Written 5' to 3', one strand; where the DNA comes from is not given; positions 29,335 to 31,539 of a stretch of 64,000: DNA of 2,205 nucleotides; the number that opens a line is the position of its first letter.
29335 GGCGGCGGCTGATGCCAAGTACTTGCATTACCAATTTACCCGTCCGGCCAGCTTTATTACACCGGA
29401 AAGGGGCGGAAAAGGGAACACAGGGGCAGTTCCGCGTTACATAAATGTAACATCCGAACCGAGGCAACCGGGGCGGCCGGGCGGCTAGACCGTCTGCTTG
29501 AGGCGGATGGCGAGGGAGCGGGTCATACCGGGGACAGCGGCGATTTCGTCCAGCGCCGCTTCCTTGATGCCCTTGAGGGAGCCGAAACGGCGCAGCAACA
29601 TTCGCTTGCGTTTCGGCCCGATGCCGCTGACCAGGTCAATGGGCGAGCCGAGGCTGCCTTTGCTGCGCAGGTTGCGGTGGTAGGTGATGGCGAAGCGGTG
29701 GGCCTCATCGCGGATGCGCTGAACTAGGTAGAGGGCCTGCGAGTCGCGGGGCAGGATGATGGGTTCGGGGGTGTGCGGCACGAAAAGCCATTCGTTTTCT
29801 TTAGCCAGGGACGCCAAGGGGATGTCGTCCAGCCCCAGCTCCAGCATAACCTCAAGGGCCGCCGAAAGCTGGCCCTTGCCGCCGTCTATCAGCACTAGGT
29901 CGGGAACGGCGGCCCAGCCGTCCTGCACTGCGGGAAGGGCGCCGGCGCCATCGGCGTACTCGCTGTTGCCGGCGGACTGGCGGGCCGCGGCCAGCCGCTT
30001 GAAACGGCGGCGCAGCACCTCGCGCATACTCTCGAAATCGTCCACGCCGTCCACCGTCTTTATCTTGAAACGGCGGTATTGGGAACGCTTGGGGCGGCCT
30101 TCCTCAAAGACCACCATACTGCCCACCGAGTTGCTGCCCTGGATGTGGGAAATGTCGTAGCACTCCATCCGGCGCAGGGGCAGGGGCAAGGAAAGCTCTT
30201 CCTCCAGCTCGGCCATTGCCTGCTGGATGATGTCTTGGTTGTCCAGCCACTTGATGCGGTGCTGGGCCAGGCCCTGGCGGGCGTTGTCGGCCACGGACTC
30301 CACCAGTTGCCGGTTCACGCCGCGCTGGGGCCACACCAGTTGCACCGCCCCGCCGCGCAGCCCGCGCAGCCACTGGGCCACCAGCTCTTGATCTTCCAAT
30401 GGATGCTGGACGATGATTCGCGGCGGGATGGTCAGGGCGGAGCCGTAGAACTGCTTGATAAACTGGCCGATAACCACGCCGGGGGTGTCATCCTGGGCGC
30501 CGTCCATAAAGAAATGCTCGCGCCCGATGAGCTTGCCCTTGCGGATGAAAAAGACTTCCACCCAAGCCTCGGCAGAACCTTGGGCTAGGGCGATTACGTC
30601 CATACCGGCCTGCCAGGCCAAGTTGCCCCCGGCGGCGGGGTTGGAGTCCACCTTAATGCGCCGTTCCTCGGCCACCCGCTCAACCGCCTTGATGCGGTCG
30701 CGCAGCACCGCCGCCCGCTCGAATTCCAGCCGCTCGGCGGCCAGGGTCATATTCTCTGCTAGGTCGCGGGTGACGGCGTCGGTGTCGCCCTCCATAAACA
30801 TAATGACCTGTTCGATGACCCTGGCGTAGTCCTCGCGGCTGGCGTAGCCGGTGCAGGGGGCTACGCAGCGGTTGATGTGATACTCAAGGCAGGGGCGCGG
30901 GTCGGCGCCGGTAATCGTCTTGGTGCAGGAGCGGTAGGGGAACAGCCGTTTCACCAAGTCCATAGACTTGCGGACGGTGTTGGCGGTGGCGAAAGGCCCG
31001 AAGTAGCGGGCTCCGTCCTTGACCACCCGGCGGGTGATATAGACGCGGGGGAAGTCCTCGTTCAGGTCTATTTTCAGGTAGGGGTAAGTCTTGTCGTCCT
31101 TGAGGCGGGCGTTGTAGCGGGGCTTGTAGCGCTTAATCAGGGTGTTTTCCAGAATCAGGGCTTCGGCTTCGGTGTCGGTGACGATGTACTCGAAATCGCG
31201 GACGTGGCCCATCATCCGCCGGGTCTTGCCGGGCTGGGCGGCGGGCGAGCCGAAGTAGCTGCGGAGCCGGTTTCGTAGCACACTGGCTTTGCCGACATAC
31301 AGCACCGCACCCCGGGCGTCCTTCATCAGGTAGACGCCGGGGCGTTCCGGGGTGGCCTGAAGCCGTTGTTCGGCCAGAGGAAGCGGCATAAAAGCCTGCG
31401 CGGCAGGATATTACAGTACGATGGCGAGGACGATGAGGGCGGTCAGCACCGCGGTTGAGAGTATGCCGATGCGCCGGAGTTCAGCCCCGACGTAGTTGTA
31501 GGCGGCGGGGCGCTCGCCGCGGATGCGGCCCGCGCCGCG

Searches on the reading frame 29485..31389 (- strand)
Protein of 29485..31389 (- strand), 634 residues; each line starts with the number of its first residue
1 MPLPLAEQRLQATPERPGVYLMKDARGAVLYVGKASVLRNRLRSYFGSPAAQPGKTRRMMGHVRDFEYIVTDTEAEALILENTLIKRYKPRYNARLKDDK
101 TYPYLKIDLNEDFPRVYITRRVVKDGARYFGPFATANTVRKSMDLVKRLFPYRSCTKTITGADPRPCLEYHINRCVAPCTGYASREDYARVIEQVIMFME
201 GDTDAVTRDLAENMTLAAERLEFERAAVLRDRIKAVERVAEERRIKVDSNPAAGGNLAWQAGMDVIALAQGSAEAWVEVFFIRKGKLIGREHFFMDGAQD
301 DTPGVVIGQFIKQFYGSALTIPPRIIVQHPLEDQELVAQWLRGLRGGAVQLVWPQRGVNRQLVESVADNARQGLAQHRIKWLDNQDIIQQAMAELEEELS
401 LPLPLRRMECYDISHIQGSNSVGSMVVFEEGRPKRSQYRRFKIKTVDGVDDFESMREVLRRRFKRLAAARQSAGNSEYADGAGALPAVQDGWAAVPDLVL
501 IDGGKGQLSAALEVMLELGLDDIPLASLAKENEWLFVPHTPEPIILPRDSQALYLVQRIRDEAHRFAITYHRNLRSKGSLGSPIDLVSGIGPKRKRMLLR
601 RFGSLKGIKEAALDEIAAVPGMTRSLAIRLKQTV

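Call 77: search_protein_families(library=pfam, proteins=[window:29485-31389:-], max_evalue=0.00001)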
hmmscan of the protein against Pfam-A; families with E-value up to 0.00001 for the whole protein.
window:29485-31389:- (634 aa): 5 families
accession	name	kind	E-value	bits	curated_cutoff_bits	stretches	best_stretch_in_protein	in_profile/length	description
PF08459.17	UvrC_RNaseH_dom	-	9.2e-57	191.8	22.3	1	397-568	2-159/159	UvrC RNAse H endonuclease domain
PF22920.2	UvrC_RNaseH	-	5.4e-35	120.2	24.3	1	263-377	2-116/116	UvrC Ribonuclease H-like domain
PF01541.30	GIY-YIG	-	7.6e-10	39.4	22.6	1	17-93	2-78/78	GIY-YIG catalytic domain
PF14520.12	HHH_5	-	5.7e-09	36.8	27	1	587-631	7-52/57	Helix-hairpin-helix domain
PF02151.25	UVR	-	2.9e-08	33.6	21.5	1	206-238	3-35/36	UvrB/uvrC motif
